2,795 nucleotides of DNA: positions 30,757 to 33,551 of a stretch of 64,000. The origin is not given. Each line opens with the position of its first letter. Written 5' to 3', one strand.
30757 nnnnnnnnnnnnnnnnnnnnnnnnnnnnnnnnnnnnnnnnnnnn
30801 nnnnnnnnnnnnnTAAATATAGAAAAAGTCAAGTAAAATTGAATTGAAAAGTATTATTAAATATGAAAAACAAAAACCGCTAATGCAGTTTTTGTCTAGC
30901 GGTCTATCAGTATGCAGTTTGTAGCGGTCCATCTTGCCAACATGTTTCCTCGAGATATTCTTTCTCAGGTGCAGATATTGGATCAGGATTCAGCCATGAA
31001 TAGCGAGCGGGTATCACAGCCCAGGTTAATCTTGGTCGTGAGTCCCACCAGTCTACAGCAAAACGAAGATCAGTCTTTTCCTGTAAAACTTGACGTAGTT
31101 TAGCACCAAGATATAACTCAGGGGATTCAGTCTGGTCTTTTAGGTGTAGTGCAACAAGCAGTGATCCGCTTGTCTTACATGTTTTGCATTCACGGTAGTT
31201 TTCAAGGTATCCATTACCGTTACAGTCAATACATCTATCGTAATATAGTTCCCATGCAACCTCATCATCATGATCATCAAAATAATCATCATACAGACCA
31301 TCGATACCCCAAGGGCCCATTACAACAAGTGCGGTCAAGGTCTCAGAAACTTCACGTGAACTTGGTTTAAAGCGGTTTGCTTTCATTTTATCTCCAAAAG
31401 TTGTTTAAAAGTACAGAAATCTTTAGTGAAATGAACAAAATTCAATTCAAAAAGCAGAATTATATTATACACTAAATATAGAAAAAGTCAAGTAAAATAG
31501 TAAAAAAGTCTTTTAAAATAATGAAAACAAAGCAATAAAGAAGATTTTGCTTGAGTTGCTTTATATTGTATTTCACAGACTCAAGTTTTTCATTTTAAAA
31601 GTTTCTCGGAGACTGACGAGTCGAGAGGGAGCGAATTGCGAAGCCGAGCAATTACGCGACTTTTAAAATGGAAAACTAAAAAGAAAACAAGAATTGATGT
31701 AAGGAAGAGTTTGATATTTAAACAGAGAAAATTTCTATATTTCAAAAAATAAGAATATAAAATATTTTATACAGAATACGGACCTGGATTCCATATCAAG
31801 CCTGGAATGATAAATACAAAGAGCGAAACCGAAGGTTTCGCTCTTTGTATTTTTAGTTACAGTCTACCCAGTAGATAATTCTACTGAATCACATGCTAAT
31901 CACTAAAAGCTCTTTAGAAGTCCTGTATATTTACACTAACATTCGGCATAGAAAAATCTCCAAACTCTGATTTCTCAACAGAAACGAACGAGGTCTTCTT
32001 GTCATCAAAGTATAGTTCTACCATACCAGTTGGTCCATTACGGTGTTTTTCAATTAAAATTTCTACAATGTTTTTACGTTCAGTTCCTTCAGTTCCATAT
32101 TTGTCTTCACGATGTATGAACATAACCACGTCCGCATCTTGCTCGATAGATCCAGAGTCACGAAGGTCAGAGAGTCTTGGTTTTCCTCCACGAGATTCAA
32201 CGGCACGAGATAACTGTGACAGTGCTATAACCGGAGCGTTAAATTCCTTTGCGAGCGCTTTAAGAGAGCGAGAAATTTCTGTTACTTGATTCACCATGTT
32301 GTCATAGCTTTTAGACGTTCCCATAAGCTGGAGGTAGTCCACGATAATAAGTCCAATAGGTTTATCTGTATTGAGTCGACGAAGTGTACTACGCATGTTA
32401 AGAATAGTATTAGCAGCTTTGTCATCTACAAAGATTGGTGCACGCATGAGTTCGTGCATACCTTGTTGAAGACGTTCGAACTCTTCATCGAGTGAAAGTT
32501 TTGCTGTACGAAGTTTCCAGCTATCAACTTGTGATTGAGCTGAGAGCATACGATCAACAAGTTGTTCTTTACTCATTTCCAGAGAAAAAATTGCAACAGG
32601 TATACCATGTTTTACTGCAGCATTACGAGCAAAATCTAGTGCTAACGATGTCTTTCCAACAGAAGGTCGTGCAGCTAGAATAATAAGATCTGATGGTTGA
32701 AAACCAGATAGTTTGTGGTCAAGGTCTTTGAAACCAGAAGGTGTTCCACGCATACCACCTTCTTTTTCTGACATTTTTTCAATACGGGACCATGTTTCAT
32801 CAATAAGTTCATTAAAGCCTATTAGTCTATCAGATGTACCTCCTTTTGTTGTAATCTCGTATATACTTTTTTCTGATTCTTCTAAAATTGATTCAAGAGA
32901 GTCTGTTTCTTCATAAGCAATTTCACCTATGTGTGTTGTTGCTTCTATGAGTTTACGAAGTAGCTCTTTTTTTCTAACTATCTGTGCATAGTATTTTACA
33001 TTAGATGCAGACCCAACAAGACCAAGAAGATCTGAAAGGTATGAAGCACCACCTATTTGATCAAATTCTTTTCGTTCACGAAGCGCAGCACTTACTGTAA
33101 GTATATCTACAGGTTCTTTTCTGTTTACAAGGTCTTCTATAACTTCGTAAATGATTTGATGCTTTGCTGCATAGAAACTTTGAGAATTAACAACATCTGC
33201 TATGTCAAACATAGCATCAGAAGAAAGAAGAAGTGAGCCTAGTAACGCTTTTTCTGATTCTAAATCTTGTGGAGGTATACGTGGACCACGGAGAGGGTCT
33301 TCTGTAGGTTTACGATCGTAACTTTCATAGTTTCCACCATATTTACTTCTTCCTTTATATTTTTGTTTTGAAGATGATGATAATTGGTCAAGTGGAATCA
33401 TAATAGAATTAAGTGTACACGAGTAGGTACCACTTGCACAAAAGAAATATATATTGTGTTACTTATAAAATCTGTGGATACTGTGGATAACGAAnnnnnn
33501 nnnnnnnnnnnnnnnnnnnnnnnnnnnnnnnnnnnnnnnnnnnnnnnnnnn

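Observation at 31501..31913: Unusually long (about 410-bp) non-coding stretch with a GC-rich structured element closed by a 12-bp inverted repeat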

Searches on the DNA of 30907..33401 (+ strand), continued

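Call 90: search_rna_families(source=L018, threshold=gathering)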
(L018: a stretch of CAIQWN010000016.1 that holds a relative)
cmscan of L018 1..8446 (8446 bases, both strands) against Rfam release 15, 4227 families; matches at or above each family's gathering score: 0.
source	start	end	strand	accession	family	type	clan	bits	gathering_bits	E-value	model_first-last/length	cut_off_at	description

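Call 95: search_with_rna_model(model_id=R1, sources=[window, L089, L099, L018, L092, L093], max_evalue=0.0005, make_alignment=true)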
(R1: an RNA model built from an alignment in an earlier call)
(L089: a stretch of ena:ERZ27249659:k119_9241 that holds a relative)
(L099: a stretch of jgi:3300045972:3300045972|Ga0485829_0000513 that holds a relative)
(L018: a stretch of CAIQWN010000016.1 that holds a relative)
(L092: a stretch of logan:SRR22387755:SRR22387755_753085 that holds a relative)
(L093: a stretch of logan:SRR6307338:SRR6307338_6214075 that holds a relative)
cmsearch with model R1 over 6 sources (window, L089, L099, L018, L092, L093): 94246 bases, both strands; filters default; matches with E-value up to 0.0005: 6.
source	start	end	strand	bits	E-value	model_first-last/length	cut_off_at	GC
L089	5683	5781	-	118.4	5.1e-28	1-99/99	no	0.41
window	31582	31680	+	117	1.1e-27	1-99/99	no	0.4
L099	2189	2311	-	88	4.4e-20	1-99/99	no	0.41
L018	3306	3405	+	57.8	3.4e-12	1-99/99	no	0.39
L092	2660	2808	-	38.3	4.2e-07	1-99/99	no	0.46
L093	1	65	-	26.7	0.00045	1-67/99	3'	0.54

Alignment A7: 6 matches aligned to the model, 185 columns, each read 5' to 3' on its own strand. Consensus structure (alignment columns), stored with it:
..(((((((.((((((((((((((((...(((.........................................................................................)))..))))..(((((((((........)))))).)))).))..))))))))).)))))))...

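Call 100: build_rna_model(alignment_id=A7)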
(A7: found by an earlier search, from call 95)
Model R2 built from alignment A7 (6 sequences, 185 columns); structure: stored with the alignment.
model positions 99; base pairs 35; branch points 1; effective number of sequences 1.3; information 0.59 bits per position. Calibrated on 0.2 Mb of random sequence (short: E-values are rough).
structure used (alignment columns):
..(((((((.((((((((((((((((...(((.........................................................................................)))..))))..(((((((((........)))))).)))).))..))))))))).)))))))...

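Call 101: search_with_rna_model(model_id=R2, sources=[window, L002, L003, L004, L005, L006, L007, L008, L009, L010, L011, L012, L013, L014, L015, L016, L017, L018, L019, L020, L021, L022, L023, L024, L025, L026, L027, L028, L029, L030, L031, L032, L033, L034, L035, L036, L037, L038, L039, L040, L041, L042, L043, L044, L045, L046, L047, L048, L049, L050, L051, L052, L053, L054, L055, L056, L057, L058, L059, L060, L061, L062, L063, L064, L065, L066, L067, L068, L069, L070, L071, L072, L073, L074, L075, L076, L077, L078, L079, L080, L081, L082, L084, L089, L090, L092, L093, L094, L095, L096, L099, L101, L102], max_evalue=5)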
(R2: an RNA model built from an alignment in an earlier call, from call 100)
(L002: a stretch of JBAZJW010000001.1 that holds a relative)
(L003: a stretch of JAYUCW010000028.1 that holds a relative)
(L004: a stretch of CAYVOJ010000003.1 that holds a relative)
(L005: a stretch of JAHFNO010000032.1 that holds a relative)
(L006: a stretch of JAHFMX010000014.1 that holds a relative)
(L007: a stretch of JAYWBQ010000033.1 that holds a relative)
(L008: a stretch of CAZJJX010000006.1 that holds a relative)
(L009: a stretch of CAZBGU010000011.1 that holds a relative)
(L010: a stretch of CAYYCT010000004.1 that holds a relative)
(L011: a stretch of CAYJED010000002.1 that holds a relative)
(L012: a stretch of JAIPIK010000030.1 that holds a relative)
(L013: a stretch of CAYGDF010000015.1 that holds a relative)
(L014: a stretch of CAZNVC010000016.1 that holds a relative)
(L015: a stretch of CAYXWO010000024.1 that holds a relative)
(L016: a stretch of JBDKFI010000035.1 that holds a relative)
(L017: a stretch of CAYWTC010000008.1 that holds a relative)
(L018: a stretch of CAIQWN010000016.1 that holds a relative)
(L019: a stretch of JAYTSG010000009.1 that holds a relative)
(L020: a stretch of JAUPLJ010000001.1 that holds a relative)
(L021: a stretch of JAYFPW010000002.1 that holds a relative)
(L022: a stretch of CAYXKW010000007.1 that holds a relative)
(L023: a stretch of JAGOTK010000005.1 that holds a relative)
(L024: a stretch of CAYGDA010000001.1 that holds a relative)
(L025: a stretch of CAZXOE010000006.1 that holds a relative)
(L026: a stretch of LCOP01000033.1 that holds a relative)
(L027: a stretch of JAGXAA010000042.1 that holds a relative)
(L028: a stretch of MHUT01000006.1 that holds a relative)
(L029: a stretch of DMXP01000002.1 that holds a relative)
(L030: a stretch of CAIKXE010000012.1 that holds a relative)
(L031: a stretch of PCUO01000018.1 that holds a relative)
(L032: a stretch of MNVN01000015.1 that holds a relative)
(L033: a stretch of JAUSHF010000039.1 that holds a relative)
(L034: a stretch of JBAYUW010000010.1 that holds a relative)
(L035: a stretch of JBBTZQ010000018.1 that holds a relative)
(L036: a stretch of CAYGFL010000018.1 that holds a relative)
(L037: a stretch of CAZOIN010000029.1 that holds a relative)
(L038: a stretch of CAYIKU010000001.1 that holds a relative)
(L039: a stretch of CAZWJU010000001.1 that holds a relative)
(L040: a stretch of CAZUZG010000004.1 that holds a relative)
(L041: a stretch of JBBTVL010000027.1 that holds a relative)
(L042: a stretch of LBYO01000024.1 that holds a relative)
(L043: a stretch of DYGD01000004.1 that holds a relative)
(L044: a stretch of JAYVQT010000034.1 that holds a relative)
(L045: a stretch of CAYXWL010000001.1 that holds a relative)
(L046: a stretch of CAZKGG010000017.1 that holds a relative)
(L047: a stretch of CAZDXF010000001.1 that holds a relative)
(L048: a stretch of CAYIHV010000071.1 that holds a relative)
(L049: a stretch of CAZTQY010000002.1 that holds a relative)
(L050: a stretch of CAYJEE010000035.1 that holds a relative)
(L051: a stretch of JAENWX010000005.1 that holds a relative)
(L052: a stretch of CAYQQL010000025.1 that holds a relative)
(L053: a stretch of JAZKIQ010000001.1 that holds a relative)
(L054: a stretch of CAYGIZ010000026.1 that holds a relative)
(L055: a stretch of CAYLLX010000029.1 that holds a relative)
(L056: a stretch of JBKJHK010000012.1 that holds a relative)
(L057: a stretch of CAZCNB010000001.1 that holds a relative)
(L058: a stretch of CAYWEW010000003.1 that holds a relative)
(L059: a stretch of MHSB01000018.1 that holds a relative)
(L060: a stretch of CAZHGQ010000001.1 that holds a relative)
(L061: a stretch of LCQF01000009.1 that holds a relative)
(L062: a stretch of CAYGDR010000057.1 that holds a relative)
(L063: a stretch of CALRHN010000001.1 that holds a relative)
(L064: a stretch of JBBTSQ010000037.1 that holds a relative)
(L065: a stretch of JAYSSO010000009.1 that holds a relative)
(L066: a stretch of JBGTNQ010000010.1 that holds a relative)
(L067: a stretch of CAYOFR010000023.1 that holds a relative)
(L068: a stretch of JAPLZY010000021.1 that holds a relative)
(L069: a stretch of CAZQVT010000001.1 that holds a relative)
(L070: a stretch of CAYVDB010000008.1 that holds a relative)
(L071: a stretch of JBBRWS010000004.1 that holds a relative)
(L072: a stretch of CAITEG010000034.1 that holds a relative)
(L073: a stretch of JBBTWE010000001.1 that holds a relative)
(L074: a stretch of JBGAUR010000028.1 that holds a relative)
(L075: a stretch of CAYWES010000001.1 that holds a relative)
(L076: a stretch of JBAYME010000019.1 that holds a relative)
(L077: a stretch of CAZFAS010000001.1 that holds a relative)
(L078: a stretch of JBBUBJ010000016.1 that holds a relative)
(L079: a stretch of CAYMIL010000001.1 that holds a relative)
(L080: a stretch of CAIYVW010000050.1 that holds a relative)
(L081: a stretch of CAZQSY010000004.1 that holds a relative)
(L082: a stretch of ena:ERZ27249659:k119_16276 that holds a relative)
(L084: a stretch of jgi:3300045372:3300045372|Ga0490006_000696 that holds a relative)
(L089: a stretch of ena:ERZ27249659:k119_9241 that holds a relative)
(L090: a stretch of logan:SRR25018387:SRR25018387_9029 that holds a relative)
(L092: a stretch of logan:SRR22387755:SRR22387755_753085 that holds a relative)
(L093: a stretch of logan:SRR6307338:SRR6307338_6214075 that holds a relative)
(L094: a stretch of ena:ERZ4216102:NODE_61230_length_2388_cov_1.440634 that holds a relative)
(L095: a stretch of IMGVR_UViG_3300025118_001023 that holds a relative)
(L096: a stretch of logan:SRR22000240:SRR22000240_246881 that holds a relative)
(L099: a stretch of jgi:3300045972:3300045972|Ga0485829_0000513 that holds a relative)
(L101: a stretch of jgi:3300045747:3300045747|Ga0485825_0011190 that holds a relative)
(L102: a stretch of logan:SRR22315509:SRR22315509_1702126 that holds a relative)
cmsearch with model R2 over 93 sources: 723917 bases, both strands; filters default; matches with E-value up to 5: 8.
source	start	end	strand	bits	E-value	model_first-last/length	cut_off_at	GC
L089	5683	5781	-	106.4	3.5e-23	1-99/99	no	0.41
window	31582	31680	+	105.2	7.2e-23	1-99/99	no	0.4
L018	3306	3405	+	91.3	2.4e-19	1-99/99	no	0.39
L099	2189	2311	-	88.2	1.4e-18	1-99/99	no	0.41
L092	2660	2808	-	62.9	3.6e-12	1-99/99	no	0.46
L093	1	66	-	36.5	1.7e-05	1-67/99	3'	0.53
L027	4904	5002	+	26.1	0.0075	1-99/99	no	0.51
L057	5475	5535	+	15.2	4.4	1-99/99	no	0.28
